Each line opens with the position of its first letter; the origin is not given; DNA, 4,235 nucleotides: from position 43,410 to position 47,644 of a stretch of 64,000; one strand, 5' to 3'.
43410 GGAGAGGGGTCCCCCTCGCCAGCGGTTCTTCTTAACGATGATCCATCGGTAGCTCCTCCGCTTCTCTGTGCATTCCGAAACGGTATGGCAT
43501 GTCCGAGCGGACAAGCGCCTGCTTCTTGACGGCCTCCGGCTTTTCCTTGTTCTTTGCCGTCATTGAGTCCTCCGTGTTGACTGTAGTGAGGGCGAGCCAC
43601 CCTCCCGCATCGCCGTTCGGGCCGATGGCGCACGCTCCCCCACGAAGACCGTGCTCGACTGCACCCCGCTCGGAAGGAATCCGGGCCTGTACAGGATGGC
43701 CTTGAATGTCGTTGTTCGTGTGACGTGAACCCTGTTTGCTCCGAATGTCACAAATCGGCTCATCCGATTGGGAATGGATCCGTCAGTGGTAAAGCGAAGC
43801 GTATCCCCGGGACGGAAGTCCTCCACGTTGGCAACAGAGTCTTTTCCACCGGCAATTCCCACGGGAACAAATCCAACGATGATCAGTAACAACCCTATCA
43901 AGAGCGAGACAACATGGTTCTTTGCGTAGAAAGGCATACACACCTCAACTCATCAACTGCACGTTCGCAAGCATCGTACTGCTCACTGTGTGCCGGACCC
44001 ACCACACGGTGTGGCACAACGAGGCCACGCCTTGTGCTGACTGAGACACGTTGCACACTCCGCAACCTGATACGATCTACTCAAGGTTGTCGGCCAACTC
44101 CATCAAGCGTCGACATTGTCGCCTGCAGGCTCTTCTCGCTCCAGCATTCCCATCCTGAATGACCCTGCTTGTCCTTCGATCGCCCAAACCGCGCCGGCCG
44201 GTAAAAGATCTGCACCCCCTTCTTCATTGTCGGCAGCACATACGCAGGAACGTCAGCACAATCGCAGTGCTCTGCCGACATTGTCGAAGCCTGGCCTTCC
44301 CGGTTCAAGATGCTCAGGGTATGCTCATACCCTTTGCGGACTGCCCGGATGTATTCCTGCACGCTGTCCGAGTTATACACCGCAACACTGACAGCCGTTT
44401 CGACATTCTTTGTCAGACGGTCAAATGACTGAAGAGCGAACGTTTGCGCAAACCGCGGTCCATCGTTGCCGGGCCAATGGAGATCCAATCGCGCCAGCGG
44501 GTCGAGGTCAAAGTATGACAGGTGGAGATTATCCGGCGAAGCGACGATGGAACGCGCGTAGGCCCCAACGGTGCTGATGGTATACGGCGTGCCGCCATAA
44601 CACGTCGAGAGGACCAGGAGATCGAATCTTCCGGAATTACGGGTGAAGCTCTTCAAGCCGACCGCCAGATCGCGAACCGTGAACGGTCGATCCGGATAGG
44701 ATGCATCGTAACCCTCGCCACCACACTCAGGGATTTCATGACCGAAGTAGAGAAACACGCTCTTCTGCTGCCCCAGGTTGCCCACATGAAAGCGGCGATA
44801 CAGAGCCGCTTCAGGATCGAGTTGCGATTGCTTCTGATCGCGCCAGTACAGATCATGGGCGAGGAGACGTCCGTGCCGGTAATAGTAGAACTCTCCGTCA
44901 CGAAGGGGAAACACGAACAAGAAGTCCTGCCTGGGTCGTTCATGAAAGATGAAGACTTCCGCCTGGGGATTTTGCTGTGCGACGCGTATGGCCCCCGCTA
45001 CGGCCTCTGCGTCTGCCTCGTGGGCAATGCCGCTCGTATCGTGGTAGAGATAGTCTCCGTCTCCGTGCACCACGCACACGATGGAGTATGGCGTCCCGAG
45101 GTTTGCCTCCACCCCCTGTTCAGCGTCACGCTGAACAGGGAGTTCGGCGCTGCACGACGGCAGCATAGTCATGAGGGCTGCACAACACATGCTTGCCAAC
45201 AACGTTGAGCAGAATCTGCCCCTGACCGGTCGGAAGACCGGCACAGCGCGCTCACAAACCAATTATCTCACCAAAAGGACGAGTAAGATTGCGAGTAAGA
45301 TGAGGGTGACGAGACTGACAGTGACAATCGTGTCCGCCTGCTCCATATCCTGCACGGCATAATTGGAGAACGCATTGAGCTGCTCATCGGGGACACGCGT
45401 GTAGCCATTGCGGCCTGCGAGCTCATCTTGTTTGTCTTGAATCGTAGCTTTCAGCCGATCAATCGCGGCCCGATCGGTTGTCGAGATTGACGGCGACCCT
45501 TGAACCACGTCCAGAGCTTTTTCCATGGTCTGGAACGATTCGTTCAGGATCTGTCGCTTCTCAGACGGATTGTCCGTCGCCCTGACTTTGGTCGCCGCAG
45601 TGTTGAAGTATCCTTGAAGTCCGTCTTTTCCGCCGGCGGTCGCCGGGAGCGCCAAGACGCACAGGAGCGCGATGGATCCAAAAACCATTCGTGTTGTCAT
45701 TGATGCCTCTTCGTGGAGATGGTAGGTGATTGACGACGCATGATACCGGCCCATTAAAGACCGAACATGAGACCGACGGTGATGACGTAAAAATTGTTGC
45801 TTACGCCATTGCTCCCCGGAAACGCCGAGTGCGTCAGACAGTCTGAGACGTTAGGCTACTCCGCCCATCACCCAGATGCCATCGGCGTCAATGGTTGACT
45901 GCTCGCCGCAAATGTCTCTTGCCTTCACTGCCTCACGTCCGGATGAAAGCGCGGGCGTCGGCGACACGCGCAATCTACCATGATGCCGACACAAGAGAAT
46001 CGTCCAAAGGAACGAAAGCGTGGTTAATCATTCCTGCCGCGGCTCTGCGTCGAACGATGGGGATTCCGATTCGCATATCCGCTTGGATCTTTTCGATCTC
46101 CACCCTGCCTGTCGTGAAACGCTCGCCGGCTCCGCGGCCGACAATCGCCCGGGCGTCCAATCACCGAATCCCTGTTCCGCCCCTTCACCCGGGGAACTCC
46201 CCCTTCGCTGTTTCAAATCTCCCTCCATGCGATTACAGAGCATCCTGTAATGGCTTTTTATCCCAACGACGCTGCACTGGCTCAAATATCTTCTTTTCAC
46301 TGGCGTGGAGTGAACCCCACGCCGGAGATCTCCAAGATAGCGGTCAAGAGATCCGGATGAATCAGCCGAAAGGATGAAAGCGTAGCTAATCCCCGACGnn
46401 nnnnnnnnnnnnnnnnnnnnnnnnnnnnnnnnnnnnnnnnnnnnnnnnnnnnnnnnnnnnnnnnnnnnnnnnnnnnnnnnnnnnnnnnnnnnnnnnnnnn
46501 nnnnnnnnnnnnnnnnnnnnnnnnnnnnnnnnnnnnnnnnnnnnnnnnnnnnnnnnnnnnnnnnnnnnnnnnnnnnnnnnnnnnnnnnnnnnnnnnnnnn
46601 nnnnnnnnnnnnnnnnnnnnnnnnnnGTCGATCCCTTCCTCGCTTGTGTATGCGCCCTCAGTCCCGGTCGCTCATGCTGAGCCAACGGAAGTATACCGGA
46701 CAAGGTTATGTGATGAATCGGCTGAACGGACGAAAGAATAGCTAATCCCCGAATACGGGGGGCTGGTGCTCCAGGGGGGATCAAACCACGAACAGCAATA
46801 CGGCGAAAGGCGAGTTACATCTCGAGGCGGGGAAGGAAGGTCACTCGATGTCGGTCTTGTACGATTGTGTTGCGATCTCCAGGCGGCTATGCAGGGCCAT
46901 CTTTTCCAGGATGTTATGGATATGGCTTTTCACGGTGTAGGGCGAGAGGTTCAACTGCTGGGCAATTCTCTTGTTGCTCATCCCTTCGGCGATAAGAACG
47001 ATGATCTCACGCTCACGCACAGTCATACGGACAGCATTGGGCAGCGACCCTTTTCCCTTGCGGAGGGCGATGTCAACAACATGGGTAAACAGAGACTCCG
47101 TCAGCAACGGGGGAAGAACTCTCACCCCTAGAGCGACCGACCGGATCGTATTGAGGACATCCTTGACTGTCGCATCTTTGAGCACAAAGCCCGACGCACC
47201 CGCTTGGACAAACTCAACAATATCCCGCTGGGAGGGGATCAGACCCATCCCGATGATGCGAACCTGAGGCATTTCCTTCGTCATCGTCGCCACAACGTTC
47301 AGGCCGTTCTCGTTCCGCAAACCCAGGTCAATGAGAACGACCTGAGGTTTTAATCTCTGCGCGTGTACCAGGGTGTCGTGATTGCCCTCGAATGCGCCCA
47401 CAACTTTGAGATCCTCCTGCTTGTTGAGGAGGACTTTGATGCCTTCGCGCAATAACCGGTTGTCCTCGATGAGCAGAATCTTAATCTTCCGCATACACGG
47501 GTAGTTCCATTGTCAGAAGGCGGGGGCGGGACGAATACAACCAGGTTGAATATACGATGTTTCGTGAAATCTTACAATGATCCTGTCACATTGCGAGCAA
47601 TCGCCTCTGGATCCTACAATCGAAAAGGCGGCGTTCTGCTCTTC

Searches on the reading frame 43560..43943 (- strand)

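Call 21: search_protein_families(library=pfam, proteins=[window:43560-43943:-], max_evalue=0.1)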
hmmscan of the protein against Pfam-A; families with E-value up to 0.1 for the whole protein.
window:43560-43943:- (127 aa): 3 families
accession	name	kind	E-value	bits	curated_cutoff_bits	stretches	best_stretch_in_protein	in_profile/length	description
PF13290.12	CHB_HEX_C_1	-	4.7e-05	23.7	22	1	44-94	18-65/67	Chitobiase/beta-hexosaminidase C-terminal domain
PF13287.12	Fn3_assoc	-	7.6e-05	23.2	23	1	43-98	6-58/59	Fn3 associated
PF11297.13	DUF3098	-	0.096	12.7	25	0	6-26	2-22/67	Protein of unknown function (DUF3098)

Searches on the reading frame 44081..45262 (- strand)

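Call 21: search_protein_families(library=pfam, proteins=[window:44081-45262:-], max_evalue=0.1)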
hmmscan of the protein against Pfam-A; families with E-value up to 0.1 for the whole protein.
window:44081-45262:- (393 aa): 1 family
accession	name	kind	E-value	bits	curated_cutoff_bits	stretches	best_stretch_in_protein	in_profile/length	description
PF03415.19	Peptidase_C11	-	0.016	15.2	25.8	1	184-327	112-250/359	Clostripain family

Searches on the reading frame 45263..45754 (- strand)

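Call 21: search_protein_families(library=pfam, proteins=[window:45263-45754:-], max_evalue=0.1)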
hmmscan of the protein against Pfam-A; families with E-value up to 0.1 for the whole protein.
window:45263-45754:- (163 aa): 2 families
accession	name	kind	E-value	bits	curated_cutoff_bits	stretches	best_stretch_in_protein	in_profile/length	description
PF15339.11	Afaf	-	0.02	15.1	27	1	65-160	53-148/198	Acrosome formation-associated factor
PF21774.3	NagJ_C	-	0.058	14.5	28.3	0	53-83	9-39/114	Hyaluronidase post-catalytic domain-like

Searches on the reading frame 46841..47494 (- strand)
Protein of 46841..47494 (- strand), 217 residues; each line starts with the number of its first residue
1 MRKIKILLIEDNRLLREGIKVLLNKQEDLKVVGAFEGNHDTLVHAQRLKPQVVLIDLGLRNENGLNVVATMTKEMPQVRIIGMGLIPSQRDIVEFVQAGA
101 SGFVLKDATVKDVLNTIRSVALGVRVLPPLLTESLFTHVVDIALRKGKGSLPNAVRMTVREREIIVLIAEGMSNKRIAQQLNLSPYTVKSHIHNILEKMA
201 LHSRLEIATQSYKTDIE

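Call 21: search_protein_families(library=pfam, proteins=[window:46841-47494:-], max_evalue=0.1)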
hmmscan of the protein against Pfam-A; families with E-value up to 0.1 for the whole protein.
window:46841-47494:- (217 aa): 17 families
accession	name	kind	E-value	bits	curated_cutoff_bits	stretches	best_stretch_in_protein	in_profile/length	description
PF00196.25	GerE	-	5.3e-18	64.8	23.5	1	157-208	3-54/57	Bacterial regulatory proteins, luxR family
PF00072.30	Response_reg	-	8.3e-18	65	30.2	1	6-117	1-110/111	Response regulator receiver domain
PF08281.18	Sigma70_r4_2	-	1.1e-09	38.2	25.7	1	157-199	11-54/54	Sigma-70, region 4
PF13936.12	HTH_38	-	2e-05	24.7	27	1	156-192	4-41/44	Helix-turn-helix domain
PF01180.27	DHO_dh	-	5.4e-05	23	27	1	64-105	226-268/291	Dihydroorotate dehydrogenase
PF04545.22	Sigma70_r4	-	5.7e-05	23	24.1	1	157-199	5-48/50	Sigma-70, region 4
PF13384.12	HTH_23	-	5.9e-05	23.2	24.6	1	162-194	8-40/50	Homeodomain-like domain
PF14493.12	HTH_40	-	0.0011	19.7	27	1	167-198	8-39/89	Helix-turn-helix domain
PF13412.12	HTH_24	-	0.006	16.6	21.9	1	170-192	14-38/48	Winged helix-turn-helix DNA-binding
PF13551.12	HTH_29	-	0.0066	17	28.1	1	163-193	3-34/64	Winged helix-turn helix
PF02796.21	HTH_7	-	0.0067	17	23.8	1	163-189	13-39/45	Helix-turn-helix domain of resolvase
PF21694.2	DNA_pol3_delta_C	-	0.0079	16.6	27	1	166-194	52-80/121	DNA polymerase III delta subunit, C-terminal domain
PF13518.12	HTH_28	-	0.012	16.1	25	1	163-194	4-35/52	Helix-turn-helix domain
PF04218.19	CENP-B_N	-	0.022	14.8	21.2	1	163-190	14-41/53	CENP-B N-terminal DNA-binding domain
PF08279.18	HTH_11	-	0.048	14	25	0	165-199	6-43/55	HTH domain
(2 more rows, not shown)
